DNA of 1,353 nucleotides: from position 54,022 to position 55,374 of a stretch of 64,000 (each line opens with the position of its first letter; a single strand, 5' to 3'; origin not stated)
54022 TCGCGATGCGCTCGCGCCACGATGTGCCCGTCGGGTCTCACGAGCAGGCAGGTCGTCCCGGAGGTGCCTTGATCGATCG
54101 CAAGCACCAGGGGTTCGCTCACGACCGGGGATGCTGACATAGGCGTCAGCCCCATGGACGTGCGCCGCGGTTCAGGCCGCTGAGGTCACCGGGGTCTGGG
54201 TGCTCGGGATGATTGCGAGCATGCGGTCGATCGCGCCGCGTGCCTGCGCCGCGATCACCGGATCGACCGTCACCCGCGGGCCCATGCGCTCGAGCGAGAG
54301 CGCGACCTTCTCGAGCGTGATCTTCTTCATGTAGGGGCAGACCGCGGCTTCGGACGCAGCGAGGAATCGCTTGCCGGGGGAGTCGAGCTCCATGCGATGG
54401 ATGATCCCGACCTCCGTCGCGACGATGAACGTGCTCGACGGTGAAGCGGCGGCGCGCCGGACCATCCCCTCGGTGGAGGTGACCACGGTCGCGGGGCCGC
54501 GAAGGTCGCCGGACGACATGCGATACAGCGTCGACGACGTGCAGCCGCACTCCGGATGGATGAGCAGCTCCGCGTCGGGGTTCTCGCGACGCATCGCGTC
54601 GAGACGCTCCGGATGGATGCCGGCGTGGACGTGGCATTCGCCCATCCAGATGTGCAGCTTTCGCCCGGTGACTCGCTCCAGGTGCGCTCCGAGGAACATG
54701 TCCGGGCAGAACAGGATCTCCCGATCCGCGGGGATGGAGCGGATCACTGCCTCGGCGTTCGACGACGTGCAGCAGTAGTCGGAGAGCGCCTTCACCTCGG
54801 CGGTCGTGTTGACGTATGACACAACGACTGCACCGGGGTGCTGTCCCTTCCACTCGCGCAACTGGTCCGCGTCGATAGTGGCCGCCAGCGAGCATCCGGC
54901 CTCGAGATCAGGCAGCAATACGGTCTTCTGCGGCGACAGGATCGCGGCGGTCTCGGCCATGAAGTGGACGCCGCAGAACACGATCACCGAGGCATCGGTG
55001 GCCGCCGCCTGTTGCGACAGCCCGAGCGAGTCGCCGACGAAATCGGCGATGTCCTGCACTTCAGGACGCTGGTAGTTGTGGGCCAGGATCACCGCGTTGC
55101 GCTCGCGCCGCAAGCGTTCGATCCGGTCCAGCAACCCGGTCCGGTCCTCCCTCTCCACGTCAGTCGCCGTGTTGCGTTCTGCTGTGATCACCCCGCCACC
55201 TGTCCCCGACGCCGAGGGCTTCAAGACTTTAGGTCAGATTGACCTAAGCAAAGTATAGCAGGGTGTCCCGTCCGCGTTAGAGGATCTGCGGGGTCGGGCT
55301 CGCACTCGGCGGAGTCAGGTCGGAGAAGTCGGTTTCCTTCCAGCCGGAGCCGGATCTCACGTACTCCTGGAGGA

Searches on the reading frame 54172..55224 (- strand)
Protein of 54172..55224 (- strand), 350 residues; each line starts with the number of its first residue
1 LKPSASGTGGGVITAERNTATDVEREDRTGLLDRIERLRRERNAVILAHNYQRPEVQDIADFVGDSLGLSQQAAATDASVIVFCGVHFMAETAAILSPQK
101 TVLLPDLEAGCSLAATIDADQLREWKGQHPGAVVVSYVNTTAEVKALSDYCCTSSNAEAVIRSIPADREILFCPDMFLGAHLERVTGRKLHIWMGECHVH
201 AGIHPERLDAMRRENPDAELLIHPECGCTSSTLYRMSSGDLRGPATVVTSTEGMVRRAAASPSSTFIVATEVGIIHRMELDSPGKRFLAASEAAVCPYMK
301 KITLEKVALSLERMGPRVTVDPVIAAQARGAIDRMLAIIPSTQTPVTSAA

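Call 6: search_protein_families(library=pfam, proteins=[window:54172-55224:-], max_evalue=0.01)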
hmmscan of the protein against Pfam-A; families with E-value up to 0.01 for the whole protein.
window:54172-55224:- (350 aa): 1 family
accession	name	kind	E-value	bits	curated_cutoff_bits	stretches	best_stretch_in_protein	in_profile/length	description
PF02445.21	NadA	-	1.8e-116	388.8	27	1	34-337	2-295/295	Quinolinate synthetase A protein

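Call 12: find_homologous_proteins(query=window:54172-55224:-, max_evalue=1e-30)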
Query window:54172-55224:- (350 aa): 8000 proteins with E <= 1e-30 among 8000 candidates; the best 120 are listed.
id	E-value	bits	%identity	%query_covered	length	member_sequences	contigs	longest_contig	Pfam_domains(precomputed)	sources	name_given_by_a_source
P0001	1.1e-210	717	96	97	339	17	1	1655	PF02445.22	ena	-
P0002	1.1e-208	710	95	97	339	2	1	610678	PF02445.22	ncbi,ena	-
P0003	3.5e-202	689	92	97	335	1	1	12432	PF02445.22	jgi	jgi:quinolinate synthase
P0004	2.9e-190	650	88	97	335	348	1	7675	PF02445.22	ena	-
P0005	6.4e-190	648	88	97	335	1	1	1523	PF02445.22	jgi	jgi:quinolinate synthase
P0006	7.8e-188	642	89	95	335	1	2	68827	PF02445.22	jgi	-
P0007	7.8e-188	642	89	95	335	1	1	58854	PF02445.22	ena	-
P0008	1.6e-187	640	87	97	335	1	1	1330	PF02445.22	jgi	jgi:quinolinate synthase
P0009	3.5e-187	639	87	97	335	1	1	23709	PF02445.22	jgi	jgi:quinolinate synthase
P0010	3.5e-187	639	89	94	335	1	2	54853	PF02445.22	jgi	jgi:quinolinate synthase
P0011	5.3e-187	639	88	93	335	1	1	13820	PF02445.22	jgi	jgi:quinolinate synthase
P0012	5.7e-187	639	87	97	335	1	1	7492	PF02445.22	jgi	jgi:quinolinate synthase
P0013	8.6e-187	638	87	96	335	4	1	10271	PF02445.22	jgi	-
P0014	8.8e-187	638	86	96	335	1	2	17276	PF02445.22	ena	-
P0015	9.8e-187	638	88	94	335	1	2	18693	PF02445.22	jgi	jgi:quinolinate synthase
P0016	3.5e-186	636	86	96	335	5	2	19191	PF02445.22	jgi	jgi:quinolinate synthase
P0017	7.5e-186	635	88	93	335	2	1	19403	PF02445.22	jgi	jgi:quinolinate synthase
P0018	9.7e-186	635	86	97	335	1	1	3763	PF02445.22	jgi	jgi:quinolinate synthase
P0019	1.1e-185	634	86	97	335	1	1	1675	PF02445.22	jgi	-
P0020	1.2e-185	634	86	97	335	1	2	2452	PF02445.22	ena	-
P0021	1.8e-185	634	89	92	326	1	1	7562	PF02445.22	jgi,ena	-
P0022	2.5e-185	633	88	93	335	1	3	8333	PF02445.22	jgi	jgi:quinolinate synthase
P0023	6.4e-185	632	86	97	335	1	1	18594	PF02445.22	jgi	jgi:quinolinate synthase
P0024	1.0e-184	631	86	97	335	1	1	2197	PF02445.22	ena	-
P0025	2.2e-184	630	86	97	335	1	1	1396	PF02445.22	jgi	jgi:quinolinate synthase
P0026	9.4e-183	625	85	97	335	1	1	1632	PF02445.22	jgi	jgi:quinolinate synthase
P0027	1.1e-181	621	86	97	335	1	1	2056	PF02445.22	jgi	jgi:quinolinate synthase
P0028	5.9e-174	596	86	90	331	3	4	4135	PF02445.22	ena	-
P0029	3.6e-173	593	84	92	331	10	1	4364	PF02445.22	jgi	-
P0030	8.6e-173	592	86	88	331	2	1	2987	PF02445.22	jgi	jgi:quinolinate synthase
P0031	2.1e-172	591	84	91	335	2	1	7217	PF02445.22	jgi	-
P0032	2.1e-171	588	85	89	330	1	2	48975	PF02445.22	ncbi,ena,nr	ncbi:MAG: quinolinate synthase NadA [Candidatus Dormibacteraeota bacterium]|nr:quinolinate synthase 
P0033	2.1e-171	587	85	89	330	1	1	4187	PF02445.22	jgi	-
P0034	3.7e-171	587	82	92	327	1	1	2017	PF02445.22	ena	-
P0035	2.6e-170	584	82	93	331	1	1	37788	PF02445.22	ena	-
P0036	2.7e-170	584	82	93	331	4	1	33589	PF02445.22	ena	-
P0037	3.5e-170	583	82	89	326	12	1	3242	PF02445.22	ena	-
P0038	1.2e-169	582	82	93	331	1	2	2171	PF02445.22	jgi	jgi:quinolinate synthase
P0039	2.1e-169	581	82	93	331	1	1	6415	PF02445.22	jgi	jgi:quinolinate synthase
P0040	3.0e-169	580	82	93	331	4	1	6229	PF02445.22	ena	-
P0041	5.0e-169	580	82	93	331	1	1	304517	PF02445.22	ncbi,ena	-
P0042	8.3e-169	579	83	91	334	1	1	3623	PF02445.22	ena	-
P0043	1.4e-168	578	83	89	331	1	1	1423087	PF02445.22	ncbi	-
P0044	4.9e-168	576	84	88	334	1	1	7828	PF02445.22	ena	-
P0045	1.9e-167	574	81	89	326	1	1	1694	PF02445.22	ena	-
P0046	1.9e-166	571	81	89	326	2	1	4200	PF02445.22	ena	-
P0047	2.3e-166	571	83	88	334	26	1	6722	PF02445.22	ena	-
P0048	2.7e-166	571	83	88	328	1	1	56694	PF02445.22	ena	-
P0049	2.9e-166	571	81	89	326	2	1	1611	PF02445.22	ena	-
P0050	6.4e-166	570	84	85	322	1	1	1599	PF02445.22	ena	-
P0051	7.0e-166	569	84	84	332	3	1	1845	PF02445.22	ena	-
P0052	9.7e-166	569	83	85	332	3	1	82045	PF02445.22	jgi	jgi:quinolinate synthase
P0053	2.0e-165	568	80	93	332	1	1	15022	PF02445.22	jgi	jgi:quinolinate synthase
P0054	2.5e-165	568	82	88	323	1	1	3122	PF02445.22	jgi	jgi:quinolinate synthase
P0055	2.6e-165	568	80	91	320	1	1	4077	PF02445.22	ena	-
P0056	3.7e-165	567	83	89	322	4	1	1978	PF02445.22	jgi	-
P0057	4.1e-165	567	81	87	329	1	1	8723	PF02445.22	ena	-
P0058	5.2e-165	567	81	91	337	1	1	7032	PF02445.22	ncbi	ncbi:MAG: quinolinate synthase NadA [Candidatus Dormibacteria bacterium]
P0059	9.5e-165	566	80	91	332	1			PF02445.22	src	-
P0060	1.7e-164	565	82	85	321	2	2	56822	PF02445.22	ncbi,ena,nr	ncbi:MAG TPA: quinolinate synthase NadA [Candidatus Dormibacteraeota bacterium]|nr:quinolinate synth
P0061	2.9e-164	564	83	87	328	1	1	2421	PF02445.22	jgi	-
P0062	4.9e-164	563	83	89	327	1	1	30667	PF02445.22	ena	-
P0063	1.0e-163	562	84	87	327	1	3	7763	PF02445.22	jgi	jgi:quinolinate synthase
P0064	2.3e-163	561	82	87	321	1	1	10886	PF02445.22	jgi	jgi:quinolinate synthase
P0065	2.3e-163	561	82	87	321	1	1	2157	PF02445.22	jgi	jgi:quinolinate synthase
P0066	2.7e-163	561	79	91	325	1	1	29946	PF02445.22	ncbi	-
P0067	5.9e-163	560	81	89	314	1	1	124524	PF02445.22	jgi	jgi:quinolinate synthase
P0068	8.9e-163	559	80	90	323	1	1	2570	PF02445.22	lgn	-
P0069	9.6e-163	559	83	87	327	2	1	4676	PF02445.22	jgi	jgi:quinolinate synthase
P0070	9.9e-163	559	80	90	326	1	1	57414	PF02445.22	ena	-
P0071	1.2e-162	559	82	89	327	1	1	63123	PF02445.22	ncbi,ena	ncbi:MAG TPA: quinolinate synthase NadA [Candidatus Dormibacteraeota bacterium]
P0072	1.2e-162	559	82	89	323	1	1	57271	PF02445.22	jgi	jgi:quinolinate synthase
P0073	1.4e-162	559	82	89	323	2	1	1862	PF02445.22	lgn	-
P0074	1.5e-162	558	79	85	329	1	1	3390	PF02445.22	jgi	jgi:quinolinate synthase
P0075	1.9e-162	558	81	88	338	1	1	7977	PF02445.22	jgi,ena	-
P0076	2.2e-162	558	79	93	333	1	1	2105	PF02445.22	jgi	jgi:quinolinate synthase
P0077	3.0e-162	557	81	87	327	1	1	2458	PF02445.22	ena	-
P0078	4.7e-162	557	80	89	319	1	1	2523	PF02445.22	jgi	-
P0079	4.8e-162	557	80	89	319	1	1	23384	PF02445.22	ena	-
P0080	4.9e-162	557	80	89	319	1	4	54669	PF02445.22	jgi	-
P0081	4.9e-162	557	80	89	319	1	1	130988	PF02445.22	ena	-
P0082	5.1e-162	557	80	89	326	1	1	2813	PF02445.22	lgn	-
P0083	5.8e-162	556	82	84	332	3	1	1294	PF02445.22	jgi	-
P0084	6.2e-162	556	82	87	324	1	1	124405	PF02445.22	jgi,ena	-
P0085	8.2e-162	556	82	88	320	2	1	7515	PF02445.22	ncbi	-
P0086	8.3e-162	556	83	86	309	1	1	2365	PF02445.22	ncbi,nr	ncbi:MAG TPA: quinolinate synthase NadA, partial [Candidatus Dormibacteraeota bacterium]|nr:quinolin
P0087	9.8e-162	556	79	91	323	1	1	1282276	PF02445.22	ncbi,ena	-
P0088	2.0e-161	555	80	88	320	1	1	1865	PF02445.22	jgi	jgi:quinolinate synthase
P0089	2.3e-161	555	78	91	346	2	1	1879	PF02445.22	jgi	-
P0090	2.5e-161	554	81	88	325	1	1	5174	PF02445.22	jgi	-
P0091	3.0e-161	554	80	88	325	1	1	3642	PF02445.22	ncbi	-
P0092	3.4e-161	554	82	90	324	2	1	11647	PF02445.22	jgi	jgi:quinolinate synthase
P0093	3.6e-161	554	80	84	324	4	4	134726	PF02445.22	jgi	jgi:quinolinate synthase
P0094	5.1e-161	553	81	88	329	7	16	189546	PF02445.22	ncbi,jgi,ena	ncbi:MAG: quinolinate synthase NadA [Candidatus Dormibacteria bacterium]|jgi:quinolinate synthase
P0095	5.5e-161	553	80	89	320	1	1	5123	PF02445.22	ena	-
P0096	5.8e-161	553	80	88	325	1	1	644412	PF02445.22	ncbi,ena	-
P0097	6.4e-161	553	82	83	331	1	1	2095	PF02445.22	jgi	jgi:quinolinate synthase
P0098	7.1e-161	553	80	89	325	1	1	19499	PF02445.22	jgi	jgi:quinolinate synthase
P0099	9.1e-161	553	78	90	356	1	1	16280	PF02445.22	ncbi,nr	ncbi:MAG: quinolinate synthase NadA [Actinobacteria bacterium]|nr:quinolinate synthase NadA [Actinom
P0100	1.1e-160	552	80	88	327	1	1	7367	PF02445.22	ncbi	-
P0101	1.1e-160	552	78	91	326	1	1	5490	PF02445.22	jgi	jgi:quinolinate synthase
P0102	1.2e-160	552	81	88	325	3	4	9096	PF02445.22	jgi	jgi:quinolinate synthase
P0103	1.3e-160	552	81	85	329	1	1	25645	PF02445.22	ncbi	ncbi:MAG: quinolinate synthase NadA [Candidatus Dormibacteria bacterium]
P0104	1.9e-160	552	81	88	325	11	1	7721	PF02445.22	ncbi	-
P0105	2.6e-160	551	-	-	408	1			PF02445.22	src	-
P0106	3.0e-160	551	80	88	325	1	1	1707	PF02445.22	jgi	jgi:quinolinate synthase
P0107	3.3e-160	551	82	87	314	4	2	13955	PF02445.22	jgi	-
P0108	4.0e-160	550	82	94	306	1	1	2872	PF02445.22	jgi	jgi:quinolinate synthase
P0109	4.0e-160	550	80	88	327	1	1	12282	PF02445.22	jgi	jgi:quinolinate synthase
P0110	4.2e-160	550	81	88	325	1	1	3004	PF02445.22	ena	-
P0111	4.2e-160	550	81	89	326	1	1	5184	PF02445.22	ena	-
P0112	4.9e-160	550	81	88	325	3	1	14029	PF02445.22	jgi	jgi:quinolinate synthase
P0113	5.9e-160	550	81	88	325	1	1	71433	PF02445.22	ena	-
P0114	7.9e-160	549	80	85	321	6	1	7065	PF02445.22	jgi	jgi:quinolinate synthase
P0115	1.1e-159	549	80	88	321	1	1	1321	PF02445.22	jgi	jgi:quinolinate synthase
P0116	1.1e-159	549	81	85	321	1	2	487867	PF02445.22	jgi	jgi:quinolinate synthase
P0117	1.1e-159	549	81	85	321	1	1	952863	PF02445.22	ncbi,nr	ncbi:MAG TPA: quinolinate synthase NadA [Candidatus Dormibacteraeota bacterium]|nr:quinolinate synth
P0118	1.2e-159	549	80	88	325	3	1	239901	PF02445.22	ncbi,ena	-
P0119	1.4e-159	549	80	89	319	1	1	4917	PF02445.22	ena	-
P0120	2.0e-159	548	80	88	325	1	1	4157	PF02445.22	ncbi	-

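Call 15: find_encoding_contigs(protein=P0002, flank=10000, max_places=3)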
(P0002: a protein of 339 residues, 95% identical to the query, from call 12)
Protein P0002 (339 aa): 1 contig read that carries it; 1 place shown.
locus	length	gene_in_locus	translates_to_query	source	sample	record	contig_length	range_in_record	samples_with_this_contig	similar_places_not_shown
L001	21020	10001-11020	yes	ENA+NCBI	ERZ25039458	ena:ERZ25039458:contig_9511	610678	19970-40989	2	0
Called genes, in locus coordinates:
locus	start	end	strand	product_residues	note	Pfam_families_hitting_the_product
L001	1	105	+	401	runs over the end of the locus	PF00817:IMS, PF11799:IMS_C (weak)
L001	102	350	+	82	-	-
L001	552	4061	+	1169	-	PF02811:PHP, PF07733:DNA_pol3_alpha, PF17657:DNA_pol3_finger, PF14579:HHH_6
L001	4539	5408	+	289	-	-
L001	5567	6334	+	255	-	PF01343:Peptidase_S49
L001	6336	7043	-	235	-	-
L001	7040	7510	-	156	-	PF02517:Rce1-like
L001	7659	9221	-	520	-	PF00535:Glycos_transf_2, PF13641:Glyco_tranf_2_3 (faint), PF13185:GAF_2 (faint), PF04138:GtrA_DPMS_TM, PF01590:GAF (weak)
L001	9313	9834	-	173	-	PF04893:Yip1 (weak)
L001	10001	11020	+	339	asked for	PF02445:NadA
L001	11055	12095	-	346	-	-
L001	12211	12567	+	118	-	PF02782:FGGY_C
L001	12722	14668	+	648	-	PF02366:PMT, PF13231:PMT_2, PF16192:PMT_4TMC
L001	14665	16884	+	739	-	-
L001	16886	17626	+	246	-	PF00535:Glycos_transf_2, PF13641:Glyco_tranf_2_3 (weak)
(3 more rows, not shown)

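Call 16: find_encoding_contigs(protein=P0043, flank=10000, max_places=3)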
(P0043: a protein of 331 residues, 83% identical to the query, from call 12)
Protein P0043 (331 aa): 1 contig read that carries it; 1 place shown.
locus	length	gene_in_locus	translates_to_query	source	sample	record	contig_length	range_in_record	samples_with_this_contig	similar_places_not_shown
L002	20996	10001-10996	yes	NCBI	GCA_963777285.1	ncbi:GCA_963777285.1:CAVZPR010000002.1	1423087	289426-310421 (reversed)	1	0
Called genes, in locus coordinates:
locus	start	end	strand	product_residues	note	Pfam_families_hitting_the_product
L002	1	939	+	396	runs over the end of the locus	PF02470:MlaD, PF11887:Mce4_CUP1 (weak)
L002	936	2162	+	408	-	PF02470:MlaD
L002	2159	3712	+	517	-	PF02470:MlaD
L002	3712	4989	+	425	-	PF02470:MlaD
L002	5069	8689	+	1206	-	PF03176:MMPL, PF02355:SecD_SecF_C, PF03176:MMPL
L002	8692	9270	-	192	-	PF04893:Yip1 (weak)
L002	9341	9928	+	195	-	-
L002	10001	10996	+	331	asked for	PF02445:NadA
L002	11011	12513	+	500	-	PF00370:FGGY_N, PF02782:FGGY_C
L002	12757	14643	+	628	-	PF02366:PMT, PF13231:PMT_2, PF16192:PMT_4TMC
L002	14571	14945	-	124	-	-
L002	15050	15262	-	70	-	-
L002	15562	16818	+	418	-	-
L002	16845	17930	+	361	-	PF04188:Mannosyl_trans2 (weak)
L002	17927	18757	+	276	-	PF04909:Amidohydro_2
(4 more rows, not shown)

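Call 27: find_encoding_contigs(protein=P0087, flank=10000, max_places=2)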
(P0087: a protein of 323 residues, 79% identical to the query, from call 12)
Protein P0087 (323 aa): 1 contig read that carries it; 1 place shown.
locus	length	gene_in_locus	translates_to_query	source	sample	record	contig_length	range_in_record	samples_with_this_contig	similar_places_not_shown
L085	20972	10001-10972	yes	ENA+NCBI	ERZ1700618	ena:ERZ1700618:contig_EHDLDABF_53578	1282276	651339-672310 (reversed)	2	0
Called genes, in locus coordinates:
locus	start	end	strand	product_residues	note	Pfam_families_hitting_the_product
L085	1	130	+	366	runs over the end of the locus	PF02470:MlaD, PF11887:Mce4_CUP1 (weak)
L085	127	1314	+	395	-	PF02470:MlaD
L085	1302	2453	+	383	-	PF02470:MlaD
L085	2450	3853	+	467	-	PF02470:MlaD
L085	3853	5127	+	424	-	PF02470:MlaD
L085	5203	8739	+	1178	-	PF03176:MMPL, PF02355:SecD_SecF_C, PF03176:MMPL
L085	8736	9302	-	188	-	PF04893:Yip1 (weak)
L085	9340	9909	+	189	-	-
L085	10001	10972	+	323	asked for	PF02445:NadA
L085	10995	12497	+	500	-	PF00370:FGGY_N, PF02782:FGGY_C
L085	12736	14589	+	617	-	PF02366:PMT, PF13231:PMT_2 (weak), PF16192:PMT_4TMC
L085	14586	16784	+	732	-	-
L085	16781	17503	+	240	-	PF13641:Glyco_tranf_2_3, PF00535:Glycos_transf_2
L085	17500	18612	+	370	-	PF04188:Mannosyl_trans2 (weak)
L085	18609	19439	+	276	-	PF04909:Amidohydro_2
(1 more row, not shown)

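Call 28: find_encoding_contigs(protein=P0117, flank=10000, max_places=2)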
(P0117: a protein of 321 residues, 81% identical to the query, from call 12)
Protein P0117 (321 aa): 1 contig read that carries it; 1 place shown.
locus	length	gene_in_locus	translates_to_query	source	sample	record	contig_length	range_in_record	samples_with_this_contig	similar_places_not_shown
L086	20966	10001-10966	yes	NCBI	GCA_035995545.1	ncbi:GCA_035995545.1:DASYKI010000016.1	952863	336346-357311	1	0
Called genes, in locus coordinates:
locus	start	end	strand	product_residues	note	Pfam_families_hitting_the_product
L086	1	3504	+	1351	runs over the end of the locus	PF03176:MMPL (weak), PF02355:SecD_SecF_C (weak), PF03176:MMPL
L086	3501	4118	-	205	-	PF04893:Yip1 (weak)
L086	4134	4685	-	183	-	PF00578:AhpC-TSA, PF08534:Redoxin, PF00085:Thioredoxin (faint), PF13905:Thioredoxin_8 (weak)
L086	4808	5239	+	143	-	PF07366:SnoaL, PF12680:SnoaL_2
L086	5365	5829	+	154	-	PF02082:Rrf2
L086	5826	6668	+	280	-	PF00899:ThiF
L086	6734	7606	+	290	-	-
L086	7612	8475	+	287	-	PF00733:Asn_synthase (faint), PF02540:NAD_synthase (faint)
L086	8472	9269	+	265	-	PF00899:ThiF, PF03435:Sacchrp_dh_NADP (weak)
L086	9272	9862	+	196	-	-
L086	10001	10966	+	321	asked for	PF02445:NadA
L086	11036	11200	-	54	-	-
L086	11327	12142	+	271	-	PF01048:PNP_UDP_1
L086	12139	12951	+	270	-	PF00378:ECH_1, PF16113:ECH_2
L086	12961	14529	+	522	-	PF00370:FGGY_N, PF02782:FGGY_C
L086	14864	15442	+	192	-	-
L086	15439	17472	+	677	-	PF02366:PMT, PF13231:PMT_2, PF16192:PMT_4TMC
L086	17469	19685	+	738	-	-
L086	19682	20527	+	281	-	PF04909:Amidohydro_2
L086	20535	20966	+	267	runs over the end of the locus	PF13622:4HBT_3, PF20789:4HBT_3C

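Call 29: find_encoding_contigs(protein=P0099, flank=10000, max_places=2)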
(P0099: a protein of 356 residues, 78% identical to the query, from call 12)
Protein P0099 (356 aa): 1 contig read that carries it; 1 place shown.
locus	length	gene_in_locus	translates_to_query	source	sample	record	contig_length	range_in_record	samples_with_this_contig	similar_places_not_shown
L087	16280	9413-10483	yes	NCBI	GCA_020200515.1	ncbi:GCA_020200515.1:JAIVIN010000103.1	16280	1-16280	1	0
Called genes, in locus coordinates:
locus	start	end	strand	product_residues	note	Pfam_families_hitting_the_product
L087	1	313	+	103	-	PF01336:tRNA_anti-codon (weak)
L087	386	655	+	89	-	PF02604:PhdYeFM_antitox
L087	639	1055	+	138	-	PF01850:PIN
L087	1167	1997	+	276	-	PF01343:Peptidase_S49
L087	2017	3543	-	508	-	PF00535:Glycos_transf_2, PF13641:Glyco_tranf_2_3, PF04138:GtrA_DPMS_TM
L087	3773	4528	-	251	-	PF00990:GGDEF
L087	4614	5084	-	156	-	-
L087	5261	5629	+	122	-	PF13473:Cupredoxin_1, PF00127:Copper-bind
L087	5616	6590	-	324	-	PF01073:3Beta_HSD, PF01370:Epimerase, PF02719:Polysacc_synt_2 (faint), PF04321:RmlD_sub_bind, PF07993:NAD_binding_4 (faint), PF16363:GDP_Man_Dehyd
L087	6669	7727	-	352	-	PF03721:UDPG_MGDP_dh_N, PF00984:UDPG_MGDP_dh, PF03720:UDPG_MGDP_dh_C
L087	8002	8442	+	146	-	PF02082:Rrf2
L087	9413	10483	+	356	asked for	PF02445:NadA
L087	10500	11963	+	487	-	PF00370:FGGY_N, PF02782:FGGY_C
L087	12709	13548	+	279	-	PF16192:PMT_4TMC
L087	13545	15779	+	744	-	-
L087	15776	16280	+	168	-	PF13641:Glyco_tranf_2_3, PF00535:Glycos_transf_2, PF10111:Glyco_tranf_2_2 (weak), PF12804:NTP_transf_3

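Call 32: find_encoding_contigs(protein=window:54175-55191:-, flank=10000, max_places=3)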
Protein seq(339 aa) (339 aa): 1 contig read that carries it; 1 place shown.
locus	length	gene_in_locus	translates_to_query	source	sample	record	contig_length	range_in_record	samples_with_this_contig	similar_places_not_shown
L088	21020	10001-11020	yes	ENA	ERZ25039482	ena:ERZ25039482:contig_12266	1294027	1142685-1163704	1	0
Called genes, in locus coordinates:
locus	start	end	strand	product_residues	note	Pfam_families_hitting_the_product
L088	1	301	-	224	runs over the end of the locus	-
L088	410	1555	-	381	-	-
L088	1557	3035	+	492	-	PF17657:DNA_pol3_finger, PF14579:HHH_6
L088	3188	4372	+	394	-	-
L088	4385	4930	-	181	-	-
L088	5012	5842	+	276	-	PF01343:Peptidase_S49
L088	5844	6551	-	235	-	-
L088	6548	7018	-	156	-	PF02517:Rce1-like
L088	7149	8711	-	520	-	PF00535:Glycos_transf_2, PF13185:GAF_2 (faint), PF04138:GtrA_DPMS_TM, PF01590:GAF (weak)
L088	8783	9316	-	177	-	PF04893:Yip1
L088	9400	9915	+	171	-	-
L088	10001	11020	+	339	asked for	PF02445:NadA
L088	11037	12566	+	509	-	PF00370:FGGY_N, PF02782:FGGY_C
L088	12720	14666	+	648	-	PF02366:PMT, PF13231:PMT_2 (weak), PF16192:PMT_4TMC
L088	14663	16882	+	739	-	-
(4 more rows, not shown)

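Call 55: search_protein_families(library=ncbifam, proteins=[window:54172-55191:-], max_evalue=0.001)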
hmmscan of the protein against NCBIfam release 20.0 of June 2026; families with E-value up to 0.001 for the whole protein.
window:54172-55191:- (339 aa): 4 families
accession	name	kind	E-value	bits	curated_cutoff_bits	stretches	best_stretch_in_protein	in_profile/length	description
NF006878.0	PRK09375.1-2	equivalog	2.2e-124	414.5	294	1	18-327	4-304/306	quinolinate synthase NadA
TIGR00550.1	nadA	equivalog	4.8e-96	321.6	262.9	1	20-327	6-308/309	quinolinate synthase NadA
NF006884.0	PRK09375.2-5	equivalog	1.7e-47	162.1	691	2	31-176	85-250/426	quinolinate synthase NadA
NF006882.0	PRK09375.2-3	equivalog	2.1e-10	39.8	561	1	34-225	75-283/447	quinolinate synthase NadA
